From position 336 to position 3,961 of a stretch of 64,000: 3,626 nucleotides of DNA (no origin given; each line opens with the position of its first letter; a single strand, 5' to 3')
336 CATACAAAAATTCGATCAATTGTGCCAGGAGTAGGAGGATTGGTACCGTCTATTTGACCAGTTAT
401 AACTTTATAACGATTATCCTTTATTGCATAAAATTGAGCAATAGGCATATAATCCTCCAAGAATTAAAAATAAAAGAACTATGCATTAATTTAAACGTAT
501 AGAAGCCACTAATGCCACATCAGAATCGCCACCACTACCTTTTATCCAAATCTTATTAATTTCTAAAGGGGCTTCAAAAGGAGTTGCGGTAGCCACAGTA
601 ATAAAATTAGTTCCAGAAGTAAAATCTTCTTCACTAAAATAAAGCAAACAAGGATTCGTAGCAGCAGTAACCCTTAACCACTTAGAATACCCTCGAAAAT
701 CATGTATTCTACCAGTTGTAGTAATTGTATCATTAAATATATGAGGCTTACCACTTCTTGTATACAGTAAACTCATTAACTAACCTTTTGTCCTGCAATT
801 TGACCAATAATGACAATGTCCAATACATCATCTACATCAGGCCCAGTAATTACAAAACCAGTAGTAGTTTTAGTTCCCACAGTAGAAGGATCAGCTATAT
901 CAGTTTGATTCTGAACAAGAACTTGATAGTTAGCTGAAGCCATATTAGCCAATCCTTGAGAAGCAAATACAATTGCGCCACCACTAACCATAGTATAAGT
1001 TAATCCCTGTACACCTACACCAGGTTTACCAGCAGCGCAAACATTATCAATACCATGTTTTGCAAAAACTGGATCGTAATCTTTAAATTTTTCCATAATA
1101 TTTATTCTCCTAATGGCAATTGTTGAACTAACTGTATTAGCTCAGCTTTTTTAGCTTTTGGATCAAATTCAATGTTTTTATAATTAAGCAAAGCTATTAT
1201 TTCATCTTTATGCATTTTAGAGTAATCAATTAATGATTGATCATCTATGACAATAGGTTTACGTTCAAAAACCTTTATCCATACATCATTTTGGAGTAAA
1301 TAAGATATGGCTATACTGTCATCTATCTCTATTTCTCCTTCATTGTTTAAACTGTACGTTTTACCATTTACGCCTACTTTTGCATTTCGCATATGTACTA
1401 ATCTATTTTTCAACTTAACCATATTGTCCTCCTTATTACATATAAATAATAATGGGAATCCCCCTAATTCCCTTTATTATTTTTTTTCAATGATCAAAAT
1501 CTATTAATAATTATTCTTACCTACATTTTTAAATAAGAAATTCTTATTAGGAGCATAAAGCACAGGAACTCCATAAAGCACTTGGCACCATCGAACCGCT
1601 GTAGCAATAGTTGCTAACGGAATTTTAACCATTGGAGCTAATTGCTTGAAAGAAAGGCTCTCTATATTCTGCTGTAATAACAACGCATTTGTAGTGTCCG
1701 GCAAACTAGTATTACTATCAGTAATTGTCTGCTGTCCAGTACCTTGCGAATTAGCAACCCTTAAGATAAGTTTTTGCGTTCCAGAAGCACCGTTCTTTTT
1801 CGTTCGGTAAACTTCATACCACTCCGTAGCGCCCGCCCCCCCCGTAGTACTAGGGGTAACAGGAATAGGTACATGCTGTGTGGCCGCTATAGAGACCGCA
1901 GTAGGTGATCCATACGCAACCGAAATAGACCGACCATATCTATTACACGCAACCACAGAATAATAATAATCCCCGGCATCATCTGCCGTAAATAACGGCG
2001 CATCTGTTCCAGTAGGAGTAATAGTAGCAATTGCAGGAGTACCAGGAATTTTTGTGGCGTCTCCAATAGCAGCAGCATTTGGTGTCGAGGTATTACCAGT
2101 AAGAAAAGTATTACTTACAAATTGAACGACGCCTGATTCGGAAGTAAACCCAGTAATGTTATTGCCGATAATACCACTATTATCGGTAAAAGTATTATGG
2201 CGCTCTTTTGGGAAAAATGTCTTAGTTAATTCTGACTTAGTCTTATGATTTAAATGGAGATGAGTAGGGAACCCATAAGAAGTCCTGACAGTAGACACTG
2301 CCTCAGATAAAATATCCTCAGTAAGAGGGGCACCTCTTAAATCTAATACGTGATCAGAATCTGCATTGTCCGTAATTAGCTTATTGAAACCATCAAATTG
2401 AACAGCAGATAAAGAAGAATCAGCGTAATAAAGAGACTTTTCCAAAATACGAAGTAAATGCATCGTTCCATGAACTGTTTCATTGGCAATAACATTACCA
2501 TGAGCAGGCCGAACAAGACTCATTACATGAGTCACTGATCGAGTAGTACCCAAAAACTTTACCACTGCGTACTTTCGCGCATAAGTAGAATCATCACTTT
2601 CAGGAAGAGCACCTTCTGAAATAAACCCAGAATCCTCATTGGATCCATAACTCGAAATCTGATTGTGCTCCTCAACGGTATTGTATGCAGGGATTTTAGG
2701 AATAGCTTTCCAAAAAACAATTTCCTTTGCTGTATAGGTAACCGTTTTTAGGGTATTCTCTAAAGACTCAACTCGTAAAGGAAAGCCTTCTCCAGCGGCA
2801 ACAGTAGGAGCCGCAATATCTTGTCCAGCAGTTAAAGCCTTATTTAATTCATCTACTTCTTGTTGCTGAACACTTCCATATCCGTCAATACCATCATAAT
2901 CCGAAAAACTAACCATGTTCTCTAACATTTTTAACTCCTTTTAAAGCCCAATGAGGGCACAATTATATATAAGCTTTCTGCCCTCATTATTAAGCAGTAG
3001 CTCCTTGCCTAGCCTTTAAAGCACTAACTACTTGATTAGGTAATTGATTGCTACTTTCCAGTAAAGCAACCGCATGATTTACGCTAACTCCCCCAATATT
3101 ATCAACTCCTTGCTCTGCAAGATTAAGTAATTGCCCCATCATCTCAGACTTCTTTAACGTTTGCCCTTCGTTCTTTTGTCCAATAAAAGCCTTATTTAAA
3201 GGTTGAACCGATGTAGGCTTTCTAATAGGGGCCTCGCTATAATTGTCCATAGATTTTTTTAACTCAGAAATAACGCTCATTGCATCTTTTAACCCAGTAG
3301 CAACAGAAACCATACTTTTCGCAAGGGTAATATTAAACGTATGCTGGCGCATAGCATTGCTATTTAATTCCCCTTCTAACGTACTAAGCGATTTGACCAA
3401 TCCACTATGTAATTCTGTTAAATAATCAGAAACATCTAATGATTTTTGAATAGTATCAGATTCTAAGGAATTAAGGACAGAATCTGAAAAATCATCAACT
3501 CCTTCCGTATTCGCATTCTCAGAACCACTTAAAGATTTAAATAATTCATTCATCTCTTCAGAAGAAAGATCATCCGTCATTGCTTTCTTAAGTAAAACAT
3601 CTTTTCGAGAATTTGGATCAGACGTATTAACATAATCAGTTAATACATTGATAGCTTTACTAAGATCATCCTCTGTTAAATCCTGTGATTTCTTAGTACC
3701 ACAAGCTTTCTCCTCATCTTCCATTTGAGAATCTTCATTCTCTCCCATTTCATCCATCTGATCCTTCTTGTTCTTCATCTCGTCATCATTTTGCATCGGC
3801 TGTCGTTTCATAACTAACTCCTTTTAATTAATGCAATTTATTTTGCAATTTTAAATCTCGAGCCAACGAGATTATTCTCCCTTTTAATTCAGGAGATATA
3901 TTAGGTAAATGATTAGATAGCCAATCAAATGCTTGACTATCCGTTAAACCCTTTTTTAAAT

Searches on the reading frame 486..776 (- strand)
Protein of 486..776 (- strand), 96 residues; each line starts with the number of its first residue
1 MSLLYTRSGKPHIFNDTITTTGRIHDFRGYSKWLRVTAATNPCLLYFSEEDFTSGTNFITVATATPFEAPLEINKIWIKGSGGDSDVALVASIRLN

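Call 63: find_encoding_contigs(protein=window:486-776:-, flank=10000, max_places=3)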
Protein window:486-776:- (96 aa): 3 contigs read that carry it; 2 places shown.
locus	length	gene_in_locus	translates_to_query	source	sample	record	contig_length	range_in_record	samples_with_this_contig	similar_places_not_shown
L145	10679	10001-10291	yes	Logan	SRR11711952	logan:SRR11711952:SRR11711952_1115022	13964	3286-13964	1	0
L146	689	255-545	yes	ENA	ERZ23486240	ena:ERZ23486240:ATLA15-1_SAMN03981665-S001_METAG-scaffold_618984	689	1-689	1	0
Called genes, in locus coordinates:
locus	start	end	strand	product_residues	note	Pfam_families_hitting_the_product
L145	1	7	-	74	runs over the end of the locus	-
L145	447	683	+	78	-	-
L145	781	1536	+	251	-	-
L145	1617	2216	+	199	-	-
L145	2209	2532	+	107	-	-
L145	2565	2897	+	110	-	-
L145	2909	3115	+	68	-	-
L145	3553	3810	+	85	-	-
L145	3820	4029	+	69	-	-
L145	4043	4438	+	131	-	PF00072:Response_reg (weak)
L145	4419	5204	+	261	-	PF04542:Sigma70_r2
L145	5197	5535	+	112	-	-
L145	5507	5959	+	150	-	-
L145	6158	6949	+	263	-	-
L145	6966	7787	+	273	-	-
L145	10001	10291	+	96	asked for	-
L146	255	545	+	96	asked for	-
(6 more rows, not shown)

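Call 76: find_related_loci(query=window:486-776:-, collection=viral_contigs, flank=10000)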
Query window:486-776:- (96 aa) in viral_contigs; peptide patterns used: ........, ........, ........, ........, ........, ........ (x = any residue, [..] = any of these).
17 stretches matched a pattern; 1 encode a relative of the query (tblastn E <= 1e-3); 1 distinct loci.
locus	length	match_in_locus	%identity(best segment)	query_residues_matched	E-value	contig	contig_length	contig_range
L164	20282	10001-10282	94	1-94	1e-60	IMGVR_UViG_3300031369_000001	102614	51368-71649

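Call 101: find_related_loci(query=L164:19646-20110:+, collection=viral_contigs, flank=10000)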
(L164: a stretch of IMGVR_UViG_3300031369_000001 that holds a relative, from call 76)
Query L164:19646-20110:+ (154 aa) in viral_contigs; peptide patterns used: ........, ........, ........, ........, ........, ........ (x = any residue, [..] = any of these).
11 stretches matched a pattern; 7 encode a relative of the query (tblastn E <= 1e-3); 7 distinct loci.
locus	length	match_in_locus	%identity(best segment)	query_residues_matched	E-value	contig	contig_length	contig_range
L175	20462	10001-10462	100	1-154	2e-103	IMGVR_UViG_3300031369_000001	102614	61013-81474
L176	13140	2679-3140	92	1-154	1e-97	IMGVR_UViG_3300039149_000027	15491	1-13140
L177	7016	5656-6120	59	1-154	5e-62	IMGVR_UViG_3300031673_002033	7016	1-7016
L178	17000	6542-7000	59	1-154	4e-62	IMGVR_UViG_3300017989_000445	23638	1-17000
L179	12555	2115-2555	57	6-153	9e-56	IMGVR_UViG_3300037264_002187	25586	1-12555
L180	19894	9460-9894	55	7-152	1e-51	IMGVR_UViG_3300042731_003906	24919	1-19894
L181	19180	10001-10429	50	11-154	2e-42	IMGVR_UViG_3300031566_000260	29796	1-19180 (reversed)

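Call 103: find_related_loci(query=L175:19660-20064:+, collection=viral_contigs, flank=10000)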
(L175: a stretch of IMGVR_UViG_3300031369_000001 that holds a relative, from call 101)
Query L175:19660-20064:+ (134 aa) in viral_contigs; peptide patterns used: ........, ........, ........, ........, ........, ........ (x = any residue, [..] = any of these).
4 stretches matched a pattern; 2 encode a relative of the query (tblastn E <= 1e-3); 2 distinct loci.
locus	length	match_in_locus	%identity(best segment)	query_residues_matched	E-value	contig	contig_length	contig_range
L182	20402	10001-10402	100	1-134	2e-87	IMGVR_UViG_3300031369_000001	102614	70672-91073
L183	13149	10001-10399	80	1-133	1e-70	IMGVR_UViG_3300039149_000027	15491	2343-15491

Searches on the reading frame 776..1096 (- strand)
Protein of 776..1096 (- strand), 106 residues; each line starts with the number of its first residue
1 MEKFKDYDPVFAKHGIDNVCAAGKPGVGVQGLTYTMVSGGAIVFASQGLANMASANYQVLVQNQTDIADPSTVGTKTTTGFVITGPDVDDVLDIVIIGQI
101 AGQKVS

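Call 75: find_encoding_contigs(protein=window:776-1096:-, flank=10000, max_places=10)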
Protein window:776-1096:- (106 aa): 2 contigs read that carry it; 1 place shown.
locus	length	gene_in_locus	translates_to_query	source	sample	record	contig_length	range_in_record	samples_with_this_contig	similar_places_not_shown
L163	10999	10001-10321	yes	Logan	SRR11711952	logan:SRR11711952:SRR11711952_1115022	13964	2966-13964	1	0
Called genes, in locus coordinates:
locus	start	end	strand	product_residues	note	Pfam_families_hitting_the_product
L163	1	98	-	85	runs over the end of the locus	-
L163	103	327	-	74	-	-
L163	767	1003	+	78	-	-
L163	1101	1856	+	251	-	-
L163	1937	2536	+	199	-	-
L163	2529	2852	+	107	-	-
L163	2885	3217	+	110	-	-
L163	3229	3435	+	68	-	-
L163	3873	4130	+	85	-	-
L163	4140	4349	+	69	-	-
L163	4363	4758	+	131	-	PF00072:Response_reg (weak)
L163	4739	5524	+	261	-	PF04542:Sigma70_r2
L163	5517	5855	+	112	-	-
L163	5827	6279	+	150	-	-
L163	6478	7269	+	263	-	-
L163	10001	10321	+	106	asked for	-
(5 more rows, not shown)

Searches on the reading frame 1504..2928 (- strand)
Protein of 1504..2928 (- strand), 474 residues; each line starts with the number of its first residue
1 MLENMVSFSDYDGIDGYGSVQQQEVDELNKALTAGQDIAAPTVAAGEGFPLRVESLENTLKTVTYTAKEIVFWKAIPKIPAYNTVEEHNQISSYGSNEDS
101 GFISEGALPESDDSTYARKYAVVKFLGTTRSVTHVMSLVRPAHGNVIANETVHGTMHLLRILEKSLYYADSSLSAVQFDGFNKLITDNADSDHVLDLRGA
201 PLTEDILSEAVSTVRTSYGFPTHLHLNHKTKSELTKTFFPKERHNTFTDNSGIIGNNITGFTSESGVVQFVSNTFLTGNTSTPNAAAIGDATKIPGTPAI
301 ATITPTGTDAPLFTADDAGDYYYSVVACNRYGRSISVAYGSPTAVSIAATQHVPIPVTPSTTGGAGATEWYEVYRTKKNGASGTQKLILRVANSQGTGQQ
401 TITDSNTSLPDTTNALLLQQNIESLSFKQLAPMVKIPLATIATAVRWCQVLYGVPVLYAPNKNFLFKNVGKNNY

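Call 10: search_protein_families(library=phrogs, proteins=[window:1504-2928:-], max_evalue=0.001)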
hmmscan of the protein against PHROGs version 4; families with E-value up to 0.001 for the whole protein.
window:1504-2928:- (474 aa): 2 families
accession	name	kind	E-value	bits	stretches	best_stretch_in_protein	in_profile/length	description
phrog_752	-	head and packaging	3.1e-92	310.9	1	19-472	12-471/475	major head protein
phrog_212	-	head and packaging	0.00059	20.3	0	114-241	74-189/301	major head protein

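Call 12: search_dna_similar(query=window:1504-2928:-, collection=phages, mode=protein, max_rows=25)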
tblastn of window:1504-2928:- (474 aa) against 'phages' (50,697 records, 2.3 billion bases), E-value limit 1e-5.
Records with a match: 491; places in all: 491; records where one place covers at least 80% of the query: 422.
Best place of each record, by identity: <60% 491.
By first word of the organism name: Bacillus 230; Staphylococcus 80; Enterococcus 69; Listeria 55; Lactobacillus 14; Bacteroides 6; Thermus 5; Brochothrix 4; Mammaliicoccus 3; Pseudomonas 3; and 18 more.
By host as written in the record: Listeria monocytogenes 44; - 40; Bacillus subtilis 27; Bacillus cereus 26; Staphylococcus aureus 25; Enterococcus faecalis 20; Bacillus thuringiensis subsp. kurstaki 19; Bacillus subtilis BEST7003 15; and 147 more.
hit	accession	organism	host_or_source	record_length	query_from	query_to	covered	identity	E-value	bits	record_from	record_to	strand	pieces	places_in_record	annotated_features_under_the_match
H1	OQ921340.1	Bacillus phage SPO1L5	Bacillus subtilis BEST7003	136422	12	469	97%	38.5%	4e-79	274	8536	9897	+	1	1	hypothetical protein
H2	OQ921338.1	Bacillus phage SPO1L3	Bacillus subtilis BEST7003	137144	12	469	97%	38.5%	4e-79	274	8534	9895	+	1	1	hypothetical protein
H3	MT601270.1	Bacillus phage vB_BsuM-Goe9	Bacillus subtilis Delta6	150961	12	469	97%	38.5%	4e-79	274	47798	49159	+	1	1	putative membrane-bound protein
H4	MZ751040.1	Bacillus phage phi18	Bacillus subtilis subsp. subtilis str. ...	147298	12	469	97%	38.3%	4e-79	274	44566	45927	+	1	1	major capsid protein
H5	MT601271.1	Bacillus phage vB_BsuM-Goe10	Bacillus subtilis Delta6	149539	12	469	97%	38.3%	4e-79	274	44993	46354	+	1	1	major capsid protein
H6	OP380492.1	Bacillus phage Nachito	Bacillus sp. ET1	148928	16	469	96%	38.5%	2e-82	283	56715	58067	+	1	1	major capsid protein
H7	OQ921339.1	Bacillus phage SPO1L4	Bacillus subtilis BEST7003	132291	22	469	95%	38.3%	8e-75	261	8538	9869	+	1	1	hypothetical protein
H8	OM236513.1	Bacillus phage SP82G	Bacillus subtilis BEST7003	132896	22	469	95%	38.1%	2e-76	266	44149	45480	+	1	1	major capsid protein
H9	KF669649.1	Bacillus phage CampHawk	Bacillus subtilis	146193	22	469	95%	38.1%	2e-76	266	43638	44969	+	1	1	major head protein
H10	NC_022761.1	Bacillus phage CampHawk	Bacillus subtilis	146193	22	469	95%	38.1%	2e-76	266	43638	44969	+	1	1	major head protein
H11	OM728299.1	Bacillus phage vB_BsuM-Goe19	Bacillus subtilis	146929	22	469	95%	38.1%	2e-76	266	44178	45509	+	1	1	hypothetical protein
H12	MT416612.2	Bacillus phage YungSlug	Bacillus thuringiensis kurstaki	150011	15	469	96%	37.4%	2e-83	286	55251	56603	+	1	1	major capsid protein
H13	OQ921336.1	Bacillus phage SPO1L1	Bacillus subtilis BEST7003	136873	12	469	97%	37.1%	6e-79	273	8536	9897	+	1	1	hypothetical protein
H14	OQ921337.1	Bacillus phage SPO1L2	Bacillus subtilis BEST7003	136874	12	469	97%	37.1%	6e-79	273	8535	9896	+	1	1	hypothetical protein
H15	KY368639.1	Bacillus phage vB_BsuM-Goe2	Bacillus subtilis Goe2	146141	22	469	95%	37.9%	9e-76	264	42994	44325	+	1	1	major head protein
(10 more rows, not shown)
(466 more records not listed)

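Call 39: find_encoding_contigs(protein=window:1504-2928:-, flank=10000, max_places=4)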
Protein window:1504-2928:- (474 aa): 2 contigs read that carry it; 1 place shown.
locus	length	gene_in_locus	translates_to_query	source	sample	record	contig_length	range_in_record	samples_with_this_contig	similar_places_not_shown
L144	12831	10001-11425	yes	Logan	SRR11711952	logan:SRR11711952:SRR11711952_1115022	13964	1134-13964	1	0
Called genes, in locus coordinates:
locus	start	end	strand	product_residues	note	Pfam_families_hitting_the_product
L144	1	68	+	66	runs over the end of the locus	-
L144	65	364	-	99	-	-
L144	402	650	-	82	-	-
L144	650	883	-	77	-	-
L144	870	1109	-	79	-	-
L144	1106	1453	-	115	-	-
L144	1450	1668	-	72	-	-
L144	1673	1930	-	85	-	-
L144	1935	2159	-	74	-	-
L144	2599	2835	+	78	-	-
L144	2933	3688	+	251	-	-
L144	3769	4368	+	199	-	-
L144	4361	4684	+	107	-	-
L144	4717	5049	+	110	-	-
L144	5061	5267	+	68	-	-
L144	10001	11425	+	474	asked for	PF17236:SU10_MCP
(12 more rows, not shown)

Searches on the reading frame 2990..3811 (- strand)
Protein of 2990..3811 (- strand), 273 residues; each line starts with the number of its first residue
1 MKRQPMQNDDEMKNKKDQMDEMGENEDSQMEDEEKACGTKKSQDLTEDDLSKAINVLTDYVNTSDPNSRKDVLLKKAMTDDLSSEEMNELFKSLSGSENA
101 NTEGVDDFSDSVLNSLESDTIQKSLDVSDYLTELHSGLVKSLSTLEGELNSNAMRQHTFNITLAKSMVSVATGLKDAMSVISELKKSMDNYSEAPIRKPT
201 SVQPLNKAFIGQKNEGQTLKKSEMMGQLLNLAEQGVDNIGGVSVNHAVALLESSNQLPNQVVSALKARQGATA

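Call 40: search_protein_families(library=pfam, proteins=[window:2990-3811:-], max_evalue=0.05)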
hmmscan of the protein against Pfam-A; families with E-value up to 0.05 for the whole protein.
window:2990-3811:- (273 aa): 2 families
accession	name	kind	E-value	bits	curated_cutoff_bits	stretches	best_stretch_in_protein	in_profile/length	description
PF19964.5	EAD11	-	0.015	15.7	26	0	45-89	10-54/80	Effector-associated domain 11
PF12731.12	Mating_N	-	0.04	14.4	21.4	0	91-144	26-85/95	Mating-type protein beta 1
